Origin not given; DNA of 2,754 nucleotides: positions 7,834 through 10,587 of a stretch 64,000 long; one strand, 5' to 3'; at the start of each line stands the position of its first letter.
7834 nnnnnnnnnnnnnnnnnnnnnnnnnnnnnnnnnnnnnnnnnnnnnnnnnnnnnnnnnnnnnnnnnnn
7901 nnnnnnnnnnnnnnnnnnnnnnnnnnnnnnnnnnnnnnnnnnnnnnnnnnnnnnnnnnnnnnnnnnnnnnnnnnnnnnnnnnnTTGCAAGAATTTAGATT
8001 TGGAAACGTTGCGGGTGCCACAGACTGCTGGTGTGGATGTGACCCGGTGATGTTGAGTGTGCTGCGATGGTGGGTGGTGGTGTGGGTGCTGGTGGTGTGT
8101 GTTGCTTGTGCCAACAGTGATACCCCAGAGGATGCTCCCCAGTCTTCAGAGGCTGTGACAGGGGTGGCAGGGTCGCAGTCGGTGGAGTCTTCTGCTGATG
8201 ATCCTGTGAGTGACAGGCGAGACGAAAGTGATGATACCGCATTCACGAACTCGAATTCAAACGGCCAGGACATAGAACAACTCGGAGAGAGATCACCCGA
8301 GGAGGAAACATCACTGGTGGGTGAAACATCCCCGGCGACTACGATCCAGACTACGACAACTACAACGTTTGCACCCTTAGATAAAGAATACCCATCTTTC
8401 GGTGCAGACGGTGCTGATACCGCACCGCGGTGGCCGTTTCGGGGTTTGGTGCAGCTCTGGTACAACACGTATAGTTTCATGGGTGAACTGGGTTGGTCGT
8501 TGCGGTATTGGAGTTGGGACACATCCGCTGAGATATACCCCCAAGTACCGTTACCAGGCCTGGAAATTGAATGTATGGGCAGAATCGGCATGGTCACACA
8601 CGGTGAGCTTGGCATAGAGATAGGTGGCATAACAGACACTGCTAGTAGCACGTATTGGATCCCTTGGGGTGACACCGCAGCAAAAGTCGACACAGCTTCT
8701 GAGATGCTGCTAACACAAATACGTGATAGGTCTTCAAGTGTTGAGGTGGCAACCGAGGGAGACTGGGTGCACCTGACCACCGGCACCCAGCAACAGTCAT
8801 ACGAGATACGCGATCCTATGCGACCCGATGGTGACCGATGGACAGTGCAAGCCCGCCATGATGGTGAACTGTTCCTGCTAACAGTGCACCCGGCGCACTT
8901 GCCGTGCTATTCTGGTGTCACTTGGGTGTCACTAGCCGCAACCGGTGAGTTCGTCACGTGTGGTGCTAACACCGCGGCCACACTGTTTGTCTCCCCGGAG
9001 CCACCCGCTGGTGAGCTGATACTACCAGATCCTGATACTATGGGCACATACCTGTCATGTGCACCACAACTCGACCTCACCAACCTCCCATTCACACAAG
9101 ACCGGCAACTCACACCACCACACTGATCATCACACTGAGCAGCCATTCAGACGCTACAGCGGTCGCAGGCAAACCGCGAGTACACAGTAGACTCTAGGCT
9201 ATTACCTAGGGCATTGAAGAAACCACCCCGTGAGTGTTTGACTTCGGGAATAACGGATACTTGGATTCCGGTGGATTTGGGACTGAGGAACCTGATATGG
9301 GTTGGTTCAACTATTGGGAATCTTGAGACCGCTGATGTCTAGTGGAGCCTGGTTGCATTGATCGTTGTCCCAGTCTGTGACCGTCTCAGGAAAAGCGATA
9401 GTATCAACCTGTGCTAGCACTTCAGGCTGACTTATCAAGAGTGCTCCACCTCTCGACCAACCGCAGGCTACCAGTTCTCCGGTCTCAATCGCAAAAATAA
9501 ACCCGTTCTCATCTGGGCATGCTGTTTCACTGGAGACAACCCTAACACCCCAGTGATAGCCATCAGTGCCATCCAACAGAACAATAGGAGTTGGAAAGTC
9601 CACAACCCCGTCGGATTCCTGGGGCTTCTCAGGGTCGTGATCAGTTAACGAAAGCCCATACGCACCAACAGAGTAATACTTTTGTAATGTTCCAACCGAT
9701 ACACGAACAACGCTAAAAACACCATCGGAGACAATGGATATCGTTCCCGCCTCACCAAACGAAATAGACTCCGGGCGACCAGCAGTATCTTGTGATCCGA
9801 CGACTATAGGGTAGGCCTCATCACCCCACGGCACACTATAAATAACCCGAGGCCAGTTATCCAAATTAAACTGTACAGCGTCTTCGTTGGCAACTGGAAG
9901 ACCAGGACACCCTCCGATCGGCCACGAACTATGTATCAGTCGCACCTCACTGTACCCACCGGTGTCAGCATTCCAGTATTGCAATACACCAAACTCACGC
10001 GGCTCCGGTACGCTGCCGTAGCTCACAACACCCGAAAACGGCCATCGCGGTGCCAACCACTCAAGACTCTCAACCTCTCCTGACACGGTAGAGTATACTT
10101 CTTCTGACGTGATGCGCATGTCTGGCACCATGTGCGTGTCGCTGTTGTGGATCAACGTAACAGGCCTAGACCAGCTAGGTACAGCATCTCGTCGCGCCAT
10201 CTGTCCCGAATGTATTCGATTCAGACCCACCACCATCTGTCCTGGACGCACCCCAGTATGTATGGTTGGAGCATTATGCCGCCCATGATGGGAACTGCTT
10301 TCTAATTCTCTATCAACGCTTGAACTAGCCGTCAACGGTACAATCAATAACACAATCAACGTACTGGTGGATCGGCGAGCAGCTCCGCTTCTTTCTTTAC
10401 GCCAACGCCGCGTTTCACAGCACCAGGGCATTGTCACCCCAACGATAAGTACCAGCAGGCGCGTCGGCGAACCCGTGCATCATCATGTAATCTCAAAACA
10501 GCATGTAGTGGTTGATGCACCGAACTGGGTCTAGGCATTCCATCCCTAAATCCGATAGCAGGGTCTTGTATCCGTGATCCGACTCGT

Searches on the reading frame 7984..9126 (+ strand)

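Call 4: search_protein_families(library=pfam, proteins=[window:7984-9126:+], max_evalue=1)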
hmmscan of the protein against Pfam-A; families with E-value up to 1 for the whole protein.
window:7984-9126:+ (380 aa): 1 family
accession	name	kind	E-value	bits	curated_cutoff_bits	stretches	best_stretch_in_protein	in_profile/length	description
PF15144.11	DUF4576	-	0.046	14.1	27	1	24-54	3-33/88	Domain of unknown function (DUF4576)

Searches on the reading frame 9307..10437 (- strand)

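Call 4: search_protein_families(library=pfam, proteins=[window:9307-10437:-], max_evalue=1)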
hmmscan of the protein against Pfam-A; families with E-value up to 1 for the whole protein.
window:9307-10437:- (376 aa): 1 family
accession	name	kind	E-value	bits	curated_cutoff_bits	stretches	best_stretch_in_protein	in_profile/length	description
PF06169.17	DUF982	-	0.86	10.1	22.2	0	109-135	7-33/73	Protein of unknown function (DUF982)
